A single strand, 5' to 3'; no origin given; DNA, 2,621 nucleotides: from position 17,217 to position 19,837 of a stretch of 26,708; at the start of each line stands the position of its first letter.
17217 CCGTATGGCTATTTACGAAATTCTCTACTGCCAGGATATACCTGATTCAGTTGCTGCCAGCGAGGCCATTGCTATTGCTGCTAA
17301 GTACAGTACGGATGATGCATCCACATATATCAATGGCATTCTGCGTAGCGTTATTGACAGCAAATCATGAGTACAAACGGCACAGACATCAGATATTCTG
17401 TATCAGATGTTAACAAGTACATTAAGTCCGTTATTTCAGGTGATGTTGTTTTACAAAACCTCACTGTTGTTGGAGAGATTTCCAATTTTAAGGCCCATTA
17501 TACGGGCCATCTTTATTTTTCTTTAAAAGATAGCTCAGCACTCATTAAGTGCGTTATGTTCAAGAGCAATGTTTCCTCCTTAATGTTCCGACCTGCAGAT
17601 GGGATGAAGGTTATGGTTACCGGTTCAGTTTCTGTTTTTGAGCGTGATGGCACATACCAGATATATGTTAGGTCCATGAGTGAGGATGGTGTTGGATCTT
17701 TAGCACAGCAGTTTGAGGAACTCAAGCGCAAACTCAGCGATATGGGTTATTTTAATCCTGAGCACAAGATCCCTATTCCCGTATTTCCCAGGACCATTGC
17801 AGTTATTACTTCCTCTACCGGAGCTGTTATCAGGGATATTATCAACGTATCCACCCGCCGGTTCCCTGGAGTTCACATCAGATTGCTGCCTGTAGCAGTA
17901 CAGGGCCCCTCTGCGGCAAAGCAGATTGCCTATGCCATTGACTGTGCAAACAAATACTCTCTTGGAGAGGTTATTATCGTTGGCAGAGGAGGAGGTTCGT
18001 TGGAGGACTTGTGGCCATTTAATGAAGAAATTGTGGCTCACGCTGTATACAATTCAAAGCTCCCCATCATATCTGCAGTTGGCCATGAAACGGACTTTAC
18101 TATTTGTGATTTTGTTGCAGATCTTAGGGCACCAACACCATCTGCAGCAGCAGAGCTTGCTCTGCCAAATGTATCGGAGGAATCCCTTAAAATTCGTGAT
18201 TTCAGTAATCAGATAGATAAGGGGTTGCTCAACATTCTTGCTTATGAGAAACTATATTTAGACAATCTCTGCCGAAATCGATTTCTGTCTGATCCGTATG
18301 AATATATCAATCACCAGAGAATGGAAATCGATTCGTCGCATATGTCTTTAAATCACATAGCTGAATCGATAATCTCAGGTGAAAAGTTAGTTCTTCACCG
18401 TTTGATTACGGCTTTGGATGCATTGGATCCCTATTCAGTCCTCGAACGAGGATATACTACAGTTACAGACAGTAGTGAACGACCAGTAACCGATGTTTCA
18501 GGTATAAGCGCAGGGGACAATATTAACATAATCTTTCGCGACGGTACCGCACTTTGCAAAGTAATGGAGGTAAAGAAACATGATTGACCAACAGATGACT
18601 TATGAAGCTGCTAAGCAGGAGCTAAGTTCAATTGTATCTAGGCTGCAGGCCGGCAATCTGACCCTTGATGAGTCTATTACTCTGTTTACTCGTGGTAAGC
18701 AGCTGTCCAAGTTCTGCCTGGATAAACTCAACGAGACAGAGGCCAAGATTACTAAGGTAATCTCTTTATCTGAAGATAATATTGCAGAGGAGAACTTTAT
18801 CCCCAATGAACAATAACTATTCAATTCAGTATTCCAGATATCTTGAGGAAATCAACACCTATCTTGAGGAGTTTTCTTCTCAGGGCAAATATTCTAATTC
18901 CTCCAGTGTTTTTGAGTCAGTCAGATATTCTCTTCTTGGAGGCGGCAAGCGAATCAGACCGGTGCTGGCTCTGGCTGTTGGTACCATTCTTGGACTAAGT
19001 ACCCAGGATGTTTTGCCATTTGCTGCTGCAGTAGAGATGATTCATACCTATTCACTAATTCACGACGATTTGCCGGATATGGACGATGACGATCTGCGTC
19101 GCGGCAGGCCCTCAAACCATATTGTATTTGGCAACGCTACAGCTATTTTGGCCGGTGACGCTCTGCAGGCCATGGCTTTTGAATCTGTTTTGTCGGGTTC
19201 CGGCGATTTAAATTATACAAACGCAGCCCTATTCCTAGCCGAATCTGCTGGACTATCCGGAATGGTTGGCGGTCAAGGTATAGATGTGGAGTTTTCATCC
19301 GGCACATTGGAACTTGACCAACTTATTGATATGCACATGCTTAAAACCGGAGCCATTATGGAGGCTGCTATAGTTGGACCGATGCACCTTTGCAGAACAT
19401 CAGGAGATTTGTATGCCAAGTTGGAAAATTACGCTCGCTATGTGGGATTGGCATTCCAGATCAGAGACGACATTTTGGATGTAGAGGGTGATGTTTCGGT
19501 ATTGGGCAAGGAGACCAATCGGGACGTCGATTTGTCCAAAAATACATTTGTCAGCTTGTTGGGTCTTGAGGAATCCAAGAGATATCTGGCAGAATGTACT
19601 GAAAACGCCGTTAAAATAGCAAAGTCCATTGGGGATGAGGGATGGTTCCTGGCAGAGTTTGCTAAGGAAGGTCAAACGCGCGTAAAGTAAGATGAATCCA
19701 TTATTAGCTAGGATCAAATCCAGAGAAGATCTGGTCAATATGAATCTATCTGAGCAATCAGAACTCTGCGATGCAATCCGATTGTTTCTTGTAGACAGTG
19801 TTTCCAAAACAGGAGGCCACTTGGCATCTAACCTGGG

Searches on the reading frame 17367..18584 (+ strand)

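Call 56: search_protein_families(library=pfam, proteins=[window:17367-18584:+], max_evalue=0.00001)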
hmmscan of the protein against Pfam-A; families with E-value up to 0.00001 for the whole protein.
window:17367-18584:+ (406 aa): 3 families
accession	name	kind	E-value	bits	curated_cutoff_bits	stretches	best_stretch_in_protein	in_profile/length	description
PF02601.20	Exonuc_VII_L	-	1.6e-87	294.4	35.9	2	128-340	1-211/315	Exonuclease VII, large subunit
PF13742.12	tRNA_anti_2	-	7.4e-31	106.7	27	1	10-104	1-94/95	OB-fold nucleic acid binding domain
PF01336.31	tRNA_anti-codon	-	3e-12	46.7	27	1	33-104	2-72/75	OB-fold nucleic acid binding domain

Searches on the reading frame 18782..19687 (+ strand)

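Call 56: search_protein_families(library=pfam, proteins=[window:18782-19687:+], max_evalue=0.00001)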
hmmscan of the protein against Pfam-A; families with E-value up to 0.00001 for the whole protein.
window:18782-19687:+ (302 aa): 1 family
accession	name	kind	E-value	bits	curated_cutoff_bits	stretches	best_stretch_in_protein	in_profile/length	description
PF00348.22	polyprenyl_synt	-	2.1e-53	181.6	27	1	45-274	6-235/251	Polyprenyl synthetase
